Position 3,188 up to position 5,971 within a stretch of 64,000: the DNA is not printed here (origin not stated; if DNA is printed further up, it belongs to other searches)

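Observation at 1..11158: Tandem array of ArnT-like GT-C glycosyltransferases fused to C-terminal PA14 domains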

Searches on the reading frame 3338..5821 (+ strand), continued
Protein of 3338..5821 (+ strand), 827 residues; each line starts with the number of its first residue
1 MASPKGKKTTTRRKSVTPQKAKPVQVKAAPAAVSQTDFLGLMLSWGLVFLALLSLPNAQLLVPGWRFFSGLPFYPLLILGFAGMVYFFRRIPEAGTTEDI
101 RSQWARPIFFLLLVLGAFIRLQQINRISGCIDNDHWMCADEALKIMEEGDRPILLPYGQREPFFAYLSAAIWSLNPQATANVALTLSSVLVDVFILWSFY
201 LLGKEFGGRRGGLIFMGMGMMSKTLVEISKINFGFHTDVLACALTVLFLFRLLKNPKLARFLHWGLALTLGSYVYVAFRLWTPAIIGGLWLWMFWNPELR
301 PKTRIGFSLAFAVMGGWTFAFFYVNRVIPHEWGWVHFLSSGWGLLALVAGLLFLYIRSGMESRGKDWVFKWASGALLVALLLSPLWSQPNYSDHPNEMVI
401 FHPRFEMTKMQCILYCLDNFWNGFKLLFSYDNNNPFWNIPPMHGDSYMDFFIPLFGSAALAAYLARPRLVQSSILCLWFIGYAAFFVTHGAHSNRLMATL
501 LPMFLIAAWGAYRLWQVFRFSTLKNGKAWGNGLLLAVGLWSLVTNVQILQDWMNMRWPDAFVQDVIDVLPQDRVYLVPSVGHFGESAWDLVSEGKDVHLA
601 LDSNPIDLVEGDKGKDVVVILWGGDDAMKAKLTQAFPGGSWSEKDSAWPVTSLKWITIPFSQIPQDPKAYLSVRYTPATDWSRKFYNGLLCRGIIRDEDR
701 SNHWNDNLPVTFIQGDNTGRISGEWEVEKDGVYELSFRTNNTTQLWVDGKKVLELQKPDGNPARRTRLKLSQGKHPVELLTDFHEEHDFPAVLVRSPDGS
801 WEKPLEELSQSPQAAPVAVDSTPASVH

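Call 47: predict_structure(alignment_id=A3)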
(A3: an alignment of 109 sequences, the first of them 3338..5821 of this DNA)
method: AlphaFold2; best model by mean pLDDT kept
length: 827 residues; sequences in the alignment: 109
mean_pLDDT: 92.4   pTM: 0.92
mean pLDDT of the five models: 92.4, 92.2, 92.2, 92.0, 91.6
residues with pLDDT >= 90: 702; 70-90: 76; 50-70: 12; < 50: 37
segments of 3 or more residues with pLDDT < 50: 1-24, 816-827
pLDDT, mean of each block of 10 residues (from residue 1): 42 44 55 95 98 96 96 98 98 86 98 98 94 93 95 89 96 96 98 99 97 98 96 95 98 97 98 94 97 97 98 97 91 94 95 98 97 98 91 90 96 96 93 80 93 98 96 97 95 93 98 97 96 98 96 91 94 95 87 96 96 96 96 98 86 95 98 95 94 96 94 90 97 98 97 93 97 97 95 98 94 51 37
secondary structure, 60 per line:
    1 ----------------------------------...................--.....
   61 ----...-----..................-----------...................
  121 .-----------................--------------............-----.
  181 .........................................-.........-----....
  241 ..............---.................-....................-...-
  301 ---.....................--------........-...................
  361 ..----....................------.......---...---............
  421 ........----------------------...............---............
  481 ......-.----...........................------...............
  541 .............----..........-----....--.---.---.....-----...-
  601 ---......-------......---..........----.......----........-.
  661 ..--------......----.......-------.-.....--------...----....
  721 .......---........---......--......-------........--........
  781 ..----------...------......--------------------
elements in order (helices of 4 or more, strands of 3 or more residues): H35-53 H56-60 H73-90 H102-121 H133-148 H163-174 H180-221 H223-231 H237-254 H258-274 H276-295 H304-324 H333-340 H342-362 H367-386 H393-398 H409-428 H451-465 H469-486 H493-519 H526-553 H558-567 E573-576 H587-591 E597-599 E604-609 E617-622 H626-635 E640-646 E651-658 E671-676 E681-687 E697-701 E717-727 E731-738 E742-747 E750-755 E763-770 E773-782 E793-795 E802-804

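Call 67: fold_search(model_id=the predicted structure, library=pdb)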
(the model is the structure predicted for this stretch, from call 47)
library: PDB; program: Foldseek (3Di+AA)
matches with E <= 10: 1031; with E <= 0.001: 45
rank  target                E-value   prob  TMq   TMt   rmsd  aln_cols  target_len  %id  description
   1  5ogl_A                1.2e-08  1.00  0.39  0.44  10.8       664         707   11  Structure of bacterial oligosaccharyltransferase PglB in complex with an acceptor peptide and an lipid-linked oligosac (released 2017-10-25)
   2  6gxc_A                1.4e-08  1.00  0.39  0.45  11.2       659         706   12  Bacterial oligosaccharyltransferase PglB in complex with an inhibitory peptide and a reactive lipid-linked oligosaccha (released 2018-11-14)
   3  7e9s_A                6.7e-08  1.00  0.33  0.32  19.6       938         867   12  Archaeal oligosaccharyltransferase AglB from Archaeoglobus fulgidus in complex with an inhibitory peptide and a dolich (released 2021-09-08)
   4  3rce_A                2.7e-07  1.00  0.35  0.41  12.7       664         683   12  Bacterial oligosaccharyltransferase PglB (released 2011-06-15)
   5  6s7t_A                1.1e-06  1.00  0.34  0.39  11.8       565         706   12  Cryo-EM structure of human oligosaccharyltransferase complex OST-B (released 2019-12-18)
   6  8pn9_A                1.3e-06  1.00  0.30  0.36  13.3       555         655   11  Structure of human oligosaccharyltransferase OST-A complex bound to NGI-1 (released 2024-05-08)
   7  5gmy_A                1.6e-06  1.00  0.32  0.32  19.8       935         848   11  Crystal structure of the Archaeoglobus fulgidus oligosaccharyltransferase (O29867_ARCFU) tethered with an acceptor pep (released 2017-02-01)
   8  6ezn_F                1.6e-06  1.00  0.34  0.42  12.8       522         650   12  Cryo-EM structure of the yeast oligosaccharyltransferase (OST) complex (released 2018-01-17)
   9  3waj                  1.7e-06  1.00  0.29  0.30  20.8       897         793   13  Crystal structure of the Archaeoglobus fulgidus oligosaccharyltransferase (O29867_ARCFU) complex with Zn and sulfate (released 2013-10-30)
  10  7oci_F                1.8e-06  1.00  0.30  0.37  12.1       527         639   12  Cryo-EM structure of yeast Ost6p containing oligosaccharyltransferase complex (released 2022-02-16)
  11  8b6l_I                2.3e-06  1.00  0.35  0.41  10.4       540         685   13  Subtomogram average of the human Sec61-TRAP-OSTA-translocon (released 2022-12-07)
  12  8age_A                2.7e-06  1.00  0.33  0.41  11.7       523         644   11  Structure of yeast oligosaccharylransferase complex with acceptor peptide bound (released 2022-12-07)
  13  9n9j_I                4.2e-06  1.00  0.34  0.39  10.6       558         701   12  Structure of a GRP94 folding intermediate engaged with a CCDC134- and FKBP11-bound secretory translocon (released 2025-11-19)
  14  6s7o_A                4.4e-06  1.00  0.34  0.42  12.3       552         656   10  Cryo-EM structure of human oligosaccharyltransferase complex OST-A (released 2019-12-18)
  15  5f15                  4.9e-06  1.00  0.27  0.38  17.7       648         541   10  Crystal Structure of ArnT from Cupriavidus metallidurans bound to Undecaprenyl phosphate (released 2016-02-17)
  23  6qe7_C                7.6e-05  1.00  0.14  0.38  13.7       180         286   14  anti-sigma factor domain-containing protein (released 2019-06-12)
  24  6qe7_A                7.6e-05  1.00  0.14  0.37  14.0       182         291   14  anti-sigma factor domain-containing protein (released 2019-06-12)
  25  6qe7_B                1.4e-04  1.00  0.14  0.39  13.6       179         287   13  anti-sigma factor domain-containing protein (released 2019-06-12)
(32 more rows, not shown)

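Call 70: list_cluster_members(proteins=[P0012, P0023, P0030, P0036, P0045, P0058, P0075, P0092, P0110, P0132])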
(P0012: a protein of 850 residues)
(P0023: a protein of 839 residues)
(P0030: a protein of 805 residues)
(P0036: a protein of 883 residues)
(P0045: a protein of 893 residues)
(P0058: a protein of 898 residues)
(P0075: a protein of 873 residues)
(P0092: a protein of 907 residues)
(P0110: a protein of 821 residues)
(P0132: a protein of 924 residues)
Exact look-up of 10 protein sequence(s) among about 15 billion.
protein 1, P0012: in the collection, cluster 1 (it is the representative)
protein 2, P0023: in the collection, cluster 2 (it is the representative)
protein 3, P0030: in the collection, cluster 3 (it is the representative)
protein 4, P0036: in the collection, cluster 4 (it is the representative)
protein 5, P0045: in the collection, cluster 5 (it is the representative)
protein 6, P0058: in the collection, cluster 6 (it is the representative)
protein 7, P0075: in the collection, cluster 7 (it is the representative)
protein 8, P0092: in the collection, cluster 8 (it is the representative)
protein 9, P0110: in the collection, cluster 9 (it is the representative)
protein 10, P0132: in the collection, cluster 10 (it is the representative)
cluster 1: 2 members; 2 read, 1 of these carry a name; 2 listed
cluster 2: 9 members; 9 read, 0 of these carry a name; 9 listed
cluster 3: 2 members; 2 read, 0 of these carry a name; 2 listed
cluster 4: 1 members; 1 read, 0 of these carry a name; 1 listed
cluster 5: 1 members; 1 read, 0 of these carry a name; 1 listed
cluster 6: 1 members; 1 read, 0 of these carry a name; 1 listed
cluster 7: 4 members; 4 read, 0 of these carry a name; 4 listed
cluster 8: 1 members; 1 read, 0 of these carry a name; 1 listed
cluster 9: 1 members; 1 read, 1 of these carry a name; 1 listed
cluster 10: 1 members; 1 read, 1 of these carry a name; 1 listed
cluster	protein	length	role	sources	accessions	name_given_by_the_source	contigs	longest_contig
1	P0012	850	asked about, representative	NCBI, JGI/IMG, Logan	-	-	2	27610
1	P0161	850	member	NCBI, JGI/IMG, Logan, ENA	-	hypothetical protein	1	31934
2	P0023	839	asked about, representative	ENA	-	-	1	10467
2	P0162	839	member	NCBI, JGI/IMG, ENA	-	-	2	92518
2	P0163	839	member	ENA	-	-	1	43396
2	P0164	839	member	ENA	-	-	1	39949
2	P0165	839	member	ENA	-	-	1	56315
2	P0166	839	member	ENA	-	-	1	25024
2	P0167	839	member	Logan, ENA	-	-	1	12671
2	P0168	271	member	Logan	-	-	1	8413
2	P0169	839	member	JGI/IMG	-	-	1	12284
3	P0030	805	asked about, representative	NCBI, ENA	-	-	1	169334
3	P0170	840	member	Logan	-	-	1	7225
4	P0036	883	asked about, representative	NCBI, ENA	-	-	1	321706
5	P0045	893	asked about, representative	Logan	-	-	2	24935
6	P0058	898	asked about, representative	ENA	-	-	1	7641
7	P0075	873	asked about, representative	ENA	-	-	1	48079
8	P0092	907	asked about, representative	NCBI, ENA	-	-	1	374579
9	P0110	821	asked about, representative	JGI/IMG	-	hypothetical protein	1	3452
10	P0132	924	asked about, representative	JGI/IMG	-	hypothetical protein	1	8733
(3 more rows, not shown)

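Call 71: find_encoding_contigs(protein=P0036, flank=10000, max_places=1)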
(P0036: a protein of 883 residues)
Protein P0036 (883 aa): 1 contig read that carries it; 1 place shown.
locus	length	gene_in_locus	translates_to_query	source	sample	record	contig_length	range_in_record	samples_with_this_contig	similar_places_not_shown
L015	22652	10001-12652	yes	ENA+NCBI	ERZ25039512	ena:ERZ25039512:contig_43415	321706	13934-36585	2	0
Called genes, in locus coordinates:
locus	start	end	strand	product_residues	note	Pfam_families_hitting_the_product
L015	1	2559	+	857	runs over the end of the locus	PF13231:PMT_2 (weak)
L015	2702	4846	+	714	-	-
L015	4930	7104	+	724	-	-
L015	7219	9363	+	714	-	PF13231:PMT_2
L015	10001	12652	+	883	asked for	PF13231:PMT_2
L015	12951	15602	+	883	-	PF13231:PMT_2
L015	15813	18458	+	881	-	PF13231:PMT_2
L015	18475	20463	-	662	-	PF03648:Glyco_hydro_67N, PF07488:Glyco_hydro_67M, PF07477:Glyco_hydro_67C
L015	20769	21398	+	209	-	PF00702:Hydrolase (weak), PF12710:HAD, PF08282:Hydrolase_3 (weak)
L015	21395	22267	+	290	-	PF00892:EamA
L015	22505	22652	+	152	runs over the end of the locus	PF07238:PilZ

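Call 72: find_encoding_contigs(protein=P0092, flank=10000, max_places=1)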
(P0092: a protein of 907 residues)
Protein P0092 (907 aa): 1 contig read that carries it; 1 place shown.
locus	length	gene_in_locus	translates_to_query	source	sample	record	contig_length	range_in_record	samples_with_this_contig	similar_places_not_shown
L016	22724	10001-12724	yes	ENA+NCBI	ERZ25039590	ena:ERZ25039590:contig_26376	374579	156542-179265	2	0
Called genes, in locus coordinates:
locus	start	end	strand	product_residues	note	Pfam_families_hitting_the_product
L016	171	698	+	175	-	PF25084:LbH_EIF2B (faint), PF25087:GMPPB_C (faint), PF14602:Hexapep_2 (faint), PF00132:Hexapep (weak)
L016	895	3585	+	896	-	PF13231:PMT_2 (weak)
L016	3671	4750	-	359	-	PF16261:DUF4915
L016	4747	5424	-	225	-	PF00535:Glycos_transf_2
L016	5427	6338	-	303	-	PF02779:Transket_pyr, PF02780:Transketolase_C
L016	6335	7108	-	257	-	PF00456:Transketolase_N, PF13292:DXP_synthase_N, PF00676:E1_dh (weak)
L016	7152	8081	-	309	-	PF13469:Sulfotransfer_3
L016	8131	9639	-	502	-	PF02310:B12-binding, PF04055:Radical_SAM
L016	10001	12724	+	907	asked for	PF13231:PMT_2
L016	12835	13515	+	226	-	PF00484:Pro_CA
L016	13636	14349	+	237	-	-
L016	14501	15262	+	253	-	PF13505:OMP_b-brl (faint)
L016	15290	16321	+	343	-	PF08450:SGL (faint), PF25021:TEN_NHL (faint), PF01436:NHL (weak)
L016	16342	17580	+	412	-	PF01436:NHL (faint), PF08450:SGL (weak)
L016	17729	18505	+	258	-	-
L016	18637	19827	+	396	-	-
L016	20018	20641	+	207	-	PF01618:MotA_ExbB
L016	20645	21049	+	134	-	PF02472:ExbD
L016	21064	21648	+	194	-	PF03544:TonB_C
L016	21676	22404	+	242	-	-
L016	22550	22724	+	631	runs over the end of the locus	PF13231:PMT_2 (weak)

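Call 84: find_homologous_proteins(query=A4, max_evalue=1e-10)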
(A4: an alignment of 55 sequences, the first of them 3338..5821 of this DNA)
Query A4 (55 sequences) (827 aa, profile of the alignment): 23 proteins with E <= 1e-10 among 8000 candidates.
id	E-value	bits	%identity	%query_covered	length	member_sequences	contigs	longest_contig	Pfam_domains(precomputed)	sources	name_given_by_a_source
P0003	2.2e-258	878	66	98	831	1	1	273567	-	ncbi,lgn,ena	-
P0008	3.7e-254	864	62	94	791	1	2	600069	PF07691.18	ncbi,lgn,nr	ncbi:MAG TPA: PA14 domain-containing protein [bacterium]|nr:PA14 domain-containing protein [bacteriu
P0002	5.7e-253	860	67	99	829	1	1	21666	-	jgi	jgi:hypothetical protein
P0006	1.1e-247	842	61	98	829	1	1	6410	-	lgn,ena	-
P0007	5.9e-247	840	62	94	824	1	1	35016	-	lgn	-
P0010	6.2e-243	826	63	94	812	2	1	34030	PF07691.18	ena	-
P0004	6.2e-240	817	64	98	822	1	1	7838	-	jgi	jgi:hypothetical protein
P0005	9.5e-240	816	62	99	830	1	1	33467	-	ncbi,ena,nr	ncbi:MAG TPA: hypothetical protein VMV05_05140 [bacterium]|nr:hypothetical protein [bacterium]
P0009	1.6e-238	812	61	99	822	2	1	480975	PF07691.18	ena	-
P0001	6.8e-205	701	100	81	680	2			-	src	-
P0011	9.9e-154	531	72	59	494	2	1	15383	-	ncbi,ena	-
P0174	2.5e-38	150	26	22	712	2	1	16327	PF13231.13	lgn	-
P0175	8.4e-30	121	27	25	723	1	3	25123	PF13231.13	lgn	-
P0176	3.5e-29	119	30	21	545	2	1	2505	PF13231.13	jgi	-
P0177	7.9e-28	115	23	21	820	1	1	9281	PF07691.18,PF13231.13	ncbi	-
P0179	1.4e-24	104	26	23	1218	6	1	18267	PF07691.18,PF24684.2,PF01436.28,PF25021.2,PF13231.13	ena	-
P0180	4.4e-22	96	32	22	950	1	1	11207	PF13231.13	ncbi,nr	ncbi:MAG: glycosyltransferase family 39 protein [Chloroflexi bacterium]|nr:glycosyltransferase famil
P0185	6.7e-14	69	22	25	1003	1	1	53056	PF02366.25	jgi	jgi:4-amino-4-deoxy-L-arabinose transferase-like glycosyltransferase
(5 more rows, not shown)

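Call 85: search_protein_families(library=pfam, proteins=[P0179, P0177, P0180, P0185], max_evalue=0.001)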
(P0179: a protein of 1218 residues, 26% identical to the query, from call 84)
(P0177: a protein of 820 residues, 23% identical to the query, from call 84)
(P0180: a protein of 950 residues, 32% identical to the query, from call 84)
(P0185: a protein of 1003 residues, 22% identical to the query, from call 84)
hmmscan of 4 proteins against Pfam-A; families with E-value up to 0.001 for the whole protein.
P0179 (1218 aa): 7 families
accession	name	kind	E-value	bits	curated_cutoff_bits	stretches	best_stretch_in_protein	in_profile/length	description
PF01436.27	NHL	-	6.5e-18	64.2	20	1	975-1000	2-27/28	NHL repeat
PF07691.17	PA14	-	6.2e-17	62.2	24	1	837-929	42-143/147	PA14 domain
PF13231.12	PMT_2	-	1.1e-10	42.4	26.1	1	112-235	2-125/160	Dolichyl-phosphate-mannose-protein mannosyltransferase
PF25021.1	TEN_NHL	-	7.4e-10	38.8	27.1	0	1110-1193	20-99/357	Teneurin NHL domain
PF24684.1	Vgb_lyase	-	6.7e-08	32.1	50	1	975-1098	13-124/290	Virginiamycin B lyase family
PF10528.15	GLEYA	-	4.3e-05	24.2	26.2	0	841-885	1-45/91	GLEYA domain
PF22701.2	Mala_s_1-like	-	9.9e-05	22.6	27.5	0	976-1064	89-167/195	Mal s 1 allergenic protein-like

P0177 (820 aa): 2 families
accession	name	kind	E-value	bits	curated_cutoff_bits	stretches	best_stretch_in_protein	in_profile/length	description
PF07691.17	PA14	-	7.3e-12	45.8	24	1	681-802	2-141/147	PA14 domain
PF13231.12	PMT_2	-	2.4e-07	31.5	26.1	1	150-303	4-155/160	Dolichyl-phosphate-mannose-protein mannosyltransferase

P0180 (950 aa): 1 family
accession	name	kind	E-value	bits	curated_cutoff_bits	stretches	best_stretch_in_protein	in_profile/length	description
PF13231.12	PMT_2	-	3.4e-15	57.1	26.1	1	71-230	4-159/160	Dolichyl-phosphate-mannose-protein mannosyltransferase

P0185 (1003 aa): 2 families
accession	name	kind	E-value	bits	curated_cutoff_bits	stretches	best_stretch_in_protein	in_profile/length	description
PF02366.24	PMT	-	3.3e-06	27.3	22.7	1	49-253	58-233/245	Dolichyl-phosphate-mannose-protein mannosyltransferase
PF13231.12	PMT_2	-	0.00038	21.1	26.1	0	67-250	5-157/160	Dolichyl-phosphate-mannose-protein mannosyltransferase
